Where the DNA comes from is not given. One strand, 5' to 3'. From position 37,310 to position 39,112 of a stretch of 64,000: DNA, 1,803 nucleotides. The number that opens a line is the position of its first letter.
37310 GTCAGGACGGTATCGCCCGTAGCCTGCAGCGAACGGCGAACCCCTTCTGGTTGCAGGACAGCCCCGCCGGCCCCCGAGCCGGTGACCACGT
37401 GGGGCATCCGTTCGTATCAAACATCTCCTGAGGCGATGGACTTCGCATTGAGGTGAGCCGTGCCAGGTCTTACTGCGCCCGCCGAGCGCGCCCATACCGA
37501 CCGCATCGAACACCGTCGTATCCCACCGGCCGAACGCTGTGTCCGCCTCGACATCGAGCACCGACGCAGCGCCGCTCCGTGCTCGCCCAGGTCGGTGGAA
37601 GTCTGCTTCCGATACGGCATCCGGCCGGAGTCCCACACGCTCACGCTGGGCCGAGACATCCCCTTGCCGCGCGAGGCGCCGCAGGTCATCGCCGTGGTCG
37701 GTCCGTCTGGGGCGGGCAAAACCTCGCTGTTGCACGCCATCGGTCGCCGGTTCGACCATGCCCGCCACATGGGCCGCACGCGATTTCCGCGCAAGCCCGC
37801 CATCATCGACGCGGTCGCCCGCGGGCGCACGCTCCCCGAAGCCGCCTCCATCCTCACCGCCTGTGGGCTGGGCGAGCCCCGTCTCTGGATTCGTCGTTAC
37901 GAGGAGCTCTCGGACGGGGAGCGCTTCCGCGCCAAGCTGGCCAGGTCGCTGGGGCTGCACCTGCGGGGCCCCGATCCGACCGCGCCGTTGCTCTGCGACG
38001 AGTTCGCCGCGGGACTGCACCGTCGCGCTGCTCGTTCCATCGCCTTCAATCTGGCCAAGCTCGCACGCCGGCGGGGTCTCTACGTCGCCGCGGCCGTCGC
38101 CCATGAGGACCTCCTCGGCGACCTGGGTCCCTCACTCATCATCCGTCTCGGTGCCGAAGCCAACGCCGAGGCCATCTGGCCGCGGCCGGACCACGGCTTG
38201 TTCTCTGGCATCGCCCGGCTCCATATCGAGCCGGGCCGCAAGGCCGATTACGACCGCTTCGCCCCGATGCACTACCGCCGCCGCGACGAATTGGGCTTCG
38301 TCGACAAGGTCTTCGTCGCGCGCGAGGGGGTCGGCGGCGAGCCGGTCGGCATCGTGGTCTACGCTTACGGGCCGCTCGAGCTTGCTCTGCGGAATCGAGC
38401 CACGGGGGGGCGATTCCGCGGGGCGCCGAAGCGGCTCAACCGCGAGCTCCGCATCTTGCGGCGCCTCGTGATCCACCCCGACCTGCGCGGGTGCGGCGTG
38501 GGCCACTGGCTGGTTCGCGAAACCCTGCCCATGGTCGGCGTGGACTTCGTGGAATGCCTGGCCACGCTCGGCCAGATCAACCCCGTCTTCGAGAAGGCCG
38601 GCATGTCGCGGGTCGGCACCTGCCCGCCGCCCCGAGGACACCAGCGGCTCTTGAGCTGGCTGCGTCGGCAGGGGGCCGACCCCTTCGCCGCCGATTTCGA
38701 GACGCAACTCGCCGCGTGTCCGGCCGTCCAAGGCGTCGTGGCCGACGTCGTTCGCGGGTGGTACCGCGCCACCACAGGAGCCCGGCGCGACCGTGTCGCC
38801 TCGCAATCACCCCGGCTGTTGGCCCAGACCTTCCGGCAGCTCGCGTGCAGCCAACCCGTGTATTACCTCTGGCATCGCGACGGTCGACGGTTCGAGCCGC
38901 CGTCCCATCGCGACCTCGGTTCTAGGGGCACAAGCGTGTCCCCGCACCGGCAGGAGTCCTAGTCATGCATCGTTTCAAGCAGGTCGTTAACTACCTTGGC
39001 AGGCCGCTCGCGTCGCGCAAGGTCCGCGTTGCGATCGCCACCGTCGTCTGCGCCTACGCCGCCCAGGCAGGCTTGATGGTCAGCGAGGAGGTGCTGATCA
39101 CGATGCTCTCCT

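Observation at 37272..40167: Tight three-gene module: ABC-GNAT, holin-like 2-TM protein, CPBP/Abi protease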

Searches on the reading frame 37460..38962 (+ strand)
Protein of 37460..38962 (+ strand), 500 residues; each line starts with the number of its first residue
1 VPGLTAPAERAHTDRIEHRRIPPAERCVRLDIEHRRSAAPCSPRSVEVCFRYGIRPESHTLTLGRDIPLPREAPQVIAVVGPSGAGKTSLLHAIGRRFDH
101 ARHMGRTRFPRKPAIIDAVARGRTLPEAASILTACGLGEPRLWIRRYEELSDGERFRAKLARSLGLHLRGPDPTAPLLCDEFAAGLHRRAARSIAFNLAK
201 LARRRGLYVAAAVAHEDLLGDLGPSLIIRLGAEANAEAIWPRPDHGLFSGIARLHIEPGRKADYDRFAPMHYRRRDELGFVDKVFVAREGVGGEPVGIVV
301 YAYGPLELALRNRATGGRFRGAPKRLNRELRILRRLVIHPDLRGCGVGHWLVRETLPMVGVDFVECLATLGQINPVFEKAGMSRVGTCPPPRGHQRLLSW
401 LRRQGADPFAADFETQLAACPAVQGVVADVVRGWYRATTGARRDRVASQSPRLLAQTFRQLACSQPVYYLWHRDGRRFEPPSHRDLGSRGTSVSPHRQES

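Call 3: search_protein_families(library=pfam, proteins=[window:37460-38962:+], max_evalue=0.1)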
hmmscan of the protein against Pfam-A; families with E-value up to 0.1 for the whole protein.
window:37460-38962:+ (500 aa): 15 families
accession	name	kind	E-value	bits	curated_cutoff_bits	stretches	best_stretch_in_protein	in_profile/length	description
PF00005.33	ABC_tran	-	1.3e-05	26.3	25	1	73-98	10-35/137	ABC transporter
PF13401.12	AAA_22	-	0.00013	22.7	27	1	73-191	4-84/130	AAA domain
PF13191.12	AAA_16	-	0.00034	21.6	32.6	1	71-166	21-126/167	AAA ATPase domain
PF13508.13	Acetyltransf_7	-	0.0015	19.3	27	1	283-354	4-52/84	Acetyltransferase (GNAT) domain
PF20703.3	nSTAND1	-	0.0049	17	27.1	1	75-93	34-52/379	Novel STAND NTPase 1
PF13304.12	AAA_21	-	0.0076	16.8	27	0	77-96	2-21/304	AAA domain, putative AbiEii toxin, Type IV TA system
PF06414.18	Zeta_toxin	-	0.013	15.3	22.3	1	69-100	11-42/199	Zeta toxin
PF02463.25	SMC_N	-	0.014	15.2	40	1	74-103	24-55/220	RecF/RecN/SMC N terminal domain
PF19993.5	DO-GTPase2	-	0.015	15.4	27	1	75-102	1-28/226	Double-GTPase 2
PF13555.12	AAA_29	-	0.044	14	27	1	69-94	19-42/61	P-loop containing region of AAA domain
PF00931.28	NB-ARC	-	0.048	13.4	23.5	1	72-103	16-47/248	NB-ARC domain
PF00583.31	Acetyltransf_1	-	0.053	14.2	20.7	0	283-354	34-83/116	Acetyltransferase (GNAT) family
PF00485.24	PRK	-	0.057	13.7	22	1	76-100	1-25/196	Phosphoribulokinase / Uridine kinase family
PF13476.12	AAA_23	-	0.067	14.2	27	1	74-94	19-39/201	AAA domain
PF02367.23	TsaE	-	0.083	13.3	26.6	0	57-101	4-48/128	Threonylcarbamoyl adenosine biosynthesis protein TsaE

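Call 4: search_protein_families(library=padloc, proteins=[window:37460-38962:+], max_evalue=0.1)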
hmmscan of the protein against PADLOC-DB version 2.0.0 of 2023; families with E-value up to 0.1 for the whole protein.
window:37460-38962:+ (500 aa): 10 families
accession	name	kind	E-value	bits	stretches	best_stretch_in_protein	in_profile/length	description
PDLC04135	mad3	-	5.8e-13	47.1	2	65-106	16-54/374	mads_3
PDLC04140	mad8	-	1.7e-06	25.8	2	74-98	27-51/314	mads_8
PDLC02980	AriA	-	0.003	15.6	1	77-116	2-44/304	-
PDLC04648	PDC-M43B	-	0.037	11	1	121-218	42-133/361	-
PDLC02756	PbeC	-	0.038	10.9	1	71-94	28-51/643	PbeC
PDLC02914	ATPase-Toprim_I-B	-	0.046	10.9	1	72-96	23-46/443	-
PDLC02335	AbiLi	-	0.048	10.7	0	75-94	77-96/326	AbiLi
PDLC02361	PifA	-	0.061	9.9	1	70-101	36-67/720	PifA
PDLC02981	AriAB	-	0.072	9.7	1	73-96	22-45/694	-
PDLC04149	HEC-04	-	0.083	9.5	0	76-99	49-72/494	-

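Call 5: search_protein_families(library=ncbifam, proteins=[window:37460-38962:+], max_evalue=0.1)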
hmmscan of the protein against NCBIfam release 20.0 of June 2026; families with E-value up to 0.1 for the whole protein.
window:37460-38962:+ (500 aa): 68 families (the best 25 are shown)
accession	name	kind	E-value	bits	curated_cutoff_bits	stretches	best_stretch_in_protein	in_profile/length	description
NF010068.0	PRK13548.1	equivalog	1.7e-09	37.1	261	2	130-210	120-197/261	heme ABC transporter ATP-binding protein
NF008639.0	PRK11629.1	equivalog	2.4e-07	30.4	360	1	120-209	119-200/234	lipoprotein-releasing ABC transporter ATP-binding protein LolD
TIGR02315.1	ABC_phnC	equivalog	5e-07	29.4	266.1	2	72-96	26-50/243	phosphonate ABC transporter ATP-binding protein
TIGR02982.1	heterocyst_DevA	subfamily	1.6e-06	27.9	295.8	1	126-218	120-203/220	ABC exporter ATP-binding subunit, DevA family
TIGR02211.1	LolD_lipo_ex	equivalog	1.8e-06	27.6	307.75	1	113-207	107-193/221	lipoprotein-releasing ABC transporter ATP-binding protein LolD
TIGR02857.1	CydD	equivalog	2.4e-06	26.8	435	1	72-97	346-371/529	thiol reductant ABC exporter subunit CydD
TIGR02204.1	MsbA_rel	hypoth_equivalog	9.4e-06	24.5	780.4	1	47-100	342-392/576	ABC transporter, permease/ATP-binding protein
TIGR03864.1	PQQ_ABC_ATP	hypoth_equivalog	1.1e-05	25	302.25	1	120-210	105-187/236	ABC transporter, ATP-binding subunit, PQQ-dependent alcohol dehydrogenase system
NF040873.1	AztA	equivalog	1.4e-05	24.7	220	1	72-95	16-39/191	zinc ABC transporter ATP-binding protein AztA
TIGR02324.1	CP_lyasePhnL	equivalog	7.5e-05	22.3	256.3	1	65-99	25-59/224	phosphonate C-P lyase system protein PhnL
TIGR00955.1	3a01204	subfamily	0.00018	20.2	736.35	1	75-98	52-75/617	pigment precursor permease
NF008364.0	PRK11160.1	equivalog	0.0004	19.1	630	1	47-100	343-392/575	heme ABC transporter ATP-binding protein/permease CydC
NF007082.0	PRK09536.1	equivalog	0.00046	19.4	537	1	72-94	27-49/402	corrinoid ABC transporter ATPase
TIGR02673.1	FtsE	equivalog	0.00047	19.9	264.85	0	66-94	20-48/214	cell division ATP-binding protein FtsE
TIGR03608.1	L_ocin_972_ABC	subfamily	0.00054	19.5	254.85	1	69-96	19-46/206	putative bacteriocin export ABC transporter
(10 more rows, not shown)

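Call 6: find_homologous_proteins(query=window:37460-38962:+)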
Query window:37460-38962:+ (500 aa): 594 proteins with E <= 0.001 among 8000 candidates; the best 120 are listed.
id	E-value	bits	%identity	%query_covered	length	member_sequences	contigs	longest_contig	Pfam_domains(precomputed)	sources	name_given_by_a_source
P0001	0.0e+0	1140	100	100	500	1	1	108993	PF00005.34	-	-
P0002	5.8e-244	829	74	100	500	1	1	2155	PF00005.34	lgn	-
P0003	7.2e-194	663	64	95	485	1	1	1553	PF00005.34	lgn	-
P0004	1.1e-192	659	65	90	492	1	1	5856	PF00005.34,PF13191.13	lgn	-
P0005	1.8e-190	652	65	91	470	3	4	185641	PF00005.34,PF13191.13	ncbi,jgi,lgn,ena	-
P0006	3.8e-189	648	63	95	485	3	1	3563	PF00005.34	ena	-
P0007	2.1e-185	635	65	92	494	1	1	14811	PF00005.34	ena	-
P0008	2.2e-182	625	63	90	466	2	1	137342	PF00005.34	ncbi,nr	ncbi:MAG: hypothetical protein JXQ73_04695 [Phycisphaerae bacterium]|nr:hypothetical protein [Phycis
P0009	9.2e-180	617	60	94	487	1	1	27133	PF00005.34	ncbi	-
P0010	1.7e-174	599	68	79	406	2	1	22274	-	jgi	jgi:GNAT superfamily N-acetyltransferase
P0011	1.1e-166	574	61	88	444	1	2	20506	PF00005.34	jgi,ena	-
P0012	8.4e-164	564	58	89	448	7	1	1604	PF00005.34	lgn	-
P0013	1.6e-162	560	57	92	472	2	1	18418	PF13401.13,PF13191.13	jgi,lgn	-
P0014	7.0e-148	512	56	89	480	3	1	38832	PF00005.34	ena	-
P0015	7.8e-147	508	51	94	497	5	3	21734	PF00005.34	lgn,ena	-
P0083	2.6e-134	467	51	88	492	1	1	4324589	PF00005.34,PF13401.13,PF13304.13,PF13191.13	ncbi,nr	ncbi:lipoprotein transporter ATP-binding subunit [Phycisphaerae bacterium RAS2]|nr:lipoprotein trans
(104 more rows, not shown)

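Call 8: find_related_loci(query=A1, collection=genome_contigs, flank=6000)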
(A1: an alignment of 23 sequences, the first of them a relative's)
Query A1 (500 aa) in genome_contigs; peptide patterns used: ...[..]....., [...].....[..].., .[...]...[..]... (x = any residue, [..] = any of these).
232 stretches matched a pattern; 170 encode a relative of the query (tblastn E <= 1e-3); the best 80 are kept; 80 distinct loci.
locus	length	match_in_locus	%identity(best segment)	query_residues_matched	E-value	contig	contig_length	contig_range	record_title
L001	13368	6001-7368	65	30-485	0e+0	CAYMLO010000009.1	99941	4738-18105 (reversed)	MAG TPA_asm: uncultured Planctomycetales bacterium isolate binchicken_co334_152 genome assembly, contig: NODE_260_length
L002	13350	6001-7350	63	30-479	0e+0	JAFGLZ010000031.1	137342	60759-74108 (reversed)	MAG: Phycisphaerae bacterium isolate Zod_Metabat.429 k87_1282805, whole genome shotgun sequence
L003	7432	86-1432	62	30-478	4e-179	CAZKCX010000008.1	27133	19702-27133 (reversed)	MAG TPA_asm: uncultured Planctomycetales bacterium isolate SRP141376_co2_370 genome assembly, contig: NODE_3817_length_2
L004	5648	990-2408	63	28-500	8e-179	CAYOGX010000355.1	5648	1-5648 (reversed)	MAG TPA_asm: uncultured Planctomycetales bacterium isolate binchicken_co334_64 genome assembly, contig: NODE_28727_lengt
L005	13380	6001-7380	57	22-481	4e-162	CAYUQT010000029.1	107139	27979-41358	MAG TPA_asm: uncultured Planctomycetales bacterium isolate binchicken_co66_175 genome assembly, contig: NODE_341_length_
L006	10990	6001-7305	54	42-477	4e-145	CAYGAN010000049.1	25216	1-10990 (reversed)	MAG TPA_asm: uncultured Planctomycetales bacterium isolate ERP108616_co2_66 genome assembly, contig: NODE_2649_length_25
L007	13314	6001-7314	54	40-477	1e-141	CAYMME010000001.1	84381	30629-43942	MAG TPA_asm: uncultured Planctomycetales bacterium isolate binchicken_co65_34 genome assembly, contig: NODE_926_length_8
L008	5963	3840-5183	53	38-485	2e-141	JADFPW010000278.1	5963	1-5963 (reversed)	MAG: Planctomycetota bacterium isolate B76T1L10 B76T1L10_NODE24089, whole genome shotgun sequence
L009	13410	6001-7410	51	23-476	1e-140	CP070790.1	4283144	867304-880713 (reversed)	MAG: Planctomycetota bacterium isolate bin1449 chromosome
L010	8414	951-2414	50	29-476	3e-140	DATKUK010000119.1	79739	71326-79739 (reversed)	MAG TPA_asm: Phycisphaerae bacterium isolate SMAG_U14105 k141_2224149, whole genome shotgun sequence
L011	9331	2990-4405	50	7-476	5e-140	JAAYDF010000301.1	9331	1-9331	MAG: Phycisphaerae bacterium isolate AS06rmzACSIP_537 553692_AS06, whole genome shotgun sequence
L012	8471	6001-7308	54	39-475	3e-138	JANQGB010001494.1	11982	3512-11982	MAG: Phycisphaerae bacterium isolate PL23b_bin.28 k99_3139268, whole genome shotgun sequence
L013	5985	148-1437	53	42-472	2e-138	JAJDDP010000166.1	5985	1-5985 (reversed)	MAG: Phycisphaerae bacterium isolate OFTM209 OFTM209_165, whole genome shotgun sequence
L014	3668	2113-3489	52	32-489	4e-142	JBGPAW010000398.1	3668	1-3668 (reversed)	MAG: Phycisphaerae bacterium isolate OBJ_0618_130150_12 k141_6686600_length_3668_cov_8.0000, whole genome shotgun sequen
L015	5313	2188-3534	53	25-475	2e-138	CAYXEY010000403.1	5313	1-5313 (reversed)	MAG TPA_asm: uncultured Planctomycetaceae bacterium isolate binchicken_co245_183 genome assembly, contig: NODE_21465_len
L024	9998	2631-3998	50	28-487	2e-134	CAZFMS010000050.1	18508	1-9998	MAG TPA_asm: uncultured Planctomycetaceae bacterium isolate SRP128015_co2_35 genome assembly, contig: NODE_1621_length_1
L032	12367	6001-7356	48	22-475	3e-133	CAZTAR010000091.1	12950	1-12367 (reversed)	MAG TPA_asm: uncultured Planctomycetaceae bacterium isolate binchicken_co86_159 genome assembly, contig: NODE_1575_lengt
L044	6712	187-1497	52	39-475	7e-130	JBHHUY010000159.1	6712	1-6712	MAG: Phycisphaerae bacterium isolate S.4.sp3_bin.9 NODE_5480_length_6712_cov_4.960042, whole genome shotgun sequence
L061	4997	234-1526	50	42-473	6e-128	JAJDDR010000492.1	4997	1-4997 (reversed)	MAG: Phycisphaerae bacterium isolate OFTM285 OFTM285_491, whole genome shotgun sequence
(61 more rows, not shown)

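Call 30: search_protein_families(library=phrogs, proteins=[window:37460-38962:+], max_evalue=0.01)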
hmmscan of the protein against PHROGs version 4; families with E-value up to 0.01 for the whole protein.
window:37460-38962:+ (500 aa): 5 families
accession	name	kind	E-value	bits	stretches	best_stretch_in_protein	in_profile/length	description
phrog_11143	-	unknown function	4.2e-29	102.6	1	44-352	14-279/357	-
phrog_293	-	moron, auxiliary metabolic gene and host takeover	2.2e-13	50.2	1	65-222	154-335/1058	ABC transporter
phrog_886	-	moron, auxiliary metabolic gene and host takeover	2.7e-09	37.7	1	249-472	21-263/295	ABC transporter ATP-binding subunit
phrog_2392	-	moron, auxiliary metabolic gene and host takeover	0.00026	20.4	1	65-99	498-532/726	ABC transporter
phrog_761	-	other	0.0015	19.3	1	74-113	19-59/362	thymidylate kinase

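Call 32: search_protein_families(library=pfam, proteins=[L032:7636-8880:+, L032:9363-11405:+, L024:4437-5726:+, L024:6177-7931:+, L024:8125-9936:+, L061:1913-2848:+, L061:3000-4997:+, L044:1743-3161:+, L044:3395-4579:+, L044:4714-6711:+], max_evalue=0.001)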
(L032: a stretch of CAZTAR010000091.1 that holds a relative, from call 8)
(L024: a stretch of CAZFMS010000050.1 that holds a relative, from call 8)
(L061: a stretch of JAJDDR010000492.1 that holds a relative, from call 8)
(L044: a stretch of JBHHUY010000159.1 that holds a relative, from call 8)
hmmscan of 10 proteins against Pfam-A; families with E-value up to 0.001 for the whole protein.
L032:7636-8880:+ (414 aa): 1 family
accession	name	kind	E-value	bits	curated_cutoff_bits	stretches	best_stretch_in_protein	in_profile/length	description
PF13646.12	HEAT_2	-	0.00021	21.9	27.7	0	175-258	12-86/88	HEAT repeats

L032:9363-11405:+ (680 aa): 0 families

L024:4437-5726:+ (429 aa): 1 family
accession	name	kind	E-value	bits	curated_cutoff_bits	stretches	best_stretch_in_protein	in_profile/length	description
PF13646.12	HEAT_2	-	9.3e-05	23.1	27.7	0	185-238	5-58/88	HEAT repeats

L024:6177-7931:+ (584 aa): 0 families

L024:8125-9936:+ (603 aa): 0 families

L061:1913-2848:+ (311 aa): 1 family
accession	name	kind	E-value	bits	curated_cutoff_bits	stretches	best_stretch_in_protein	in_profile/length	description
PF04542.20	Sigma70_r2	-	8.5e-09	35.5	24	1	24-91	2-63/71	Sigma-70 region 2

L061:3000-4997:+ (666 aa): 1 family
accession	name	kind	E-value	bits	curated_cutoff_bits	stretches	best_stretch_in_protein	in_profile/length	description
PF00963.24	Cohesin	-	9.2e-15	55.5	24.1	2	371-467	11-101/139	Cohesin domain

L044:1743-3161:+ (472 aa): 3 families
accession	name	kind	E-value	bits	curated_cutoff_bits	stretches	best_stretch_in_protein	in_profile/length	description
PF04055.27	Radical_SAM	-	8.5e-24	85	29.5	1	177-347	3-166/166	Radical SAM superfamily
PF00919.26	UPF0004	-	5.5e-19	68.4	27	1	22-120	3-98/98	Uncharacterized protein family UPF0004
PF18693.7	TRAM_2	-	2.4e-13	50.5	27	1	404-463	2-61/63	TRAM domain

L044:3395-4579:+ (394 aa): 1 family
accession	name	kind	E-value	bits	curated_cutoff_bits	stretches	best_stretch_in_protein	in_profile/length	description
PF00180.25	Iso_dh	-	5.8e-72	243.3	27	1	5-389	1-347/348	Isocitrate/isopropylmalate dehydrogenase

L044:4714-6711:+ (666 aa): 2 families
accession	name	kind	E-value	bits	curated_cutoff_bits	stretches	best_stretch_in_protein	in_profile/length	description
PF00330.25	Aconitase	-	1.7e-103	347.5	28.7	1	36-444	13-463/463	Aconitase family (aconitate hydratase)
PF00694.25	Aconitase_C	-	2.5e-16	60.7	22.8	1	517-627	25-129/131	Aconitase C-terminal domain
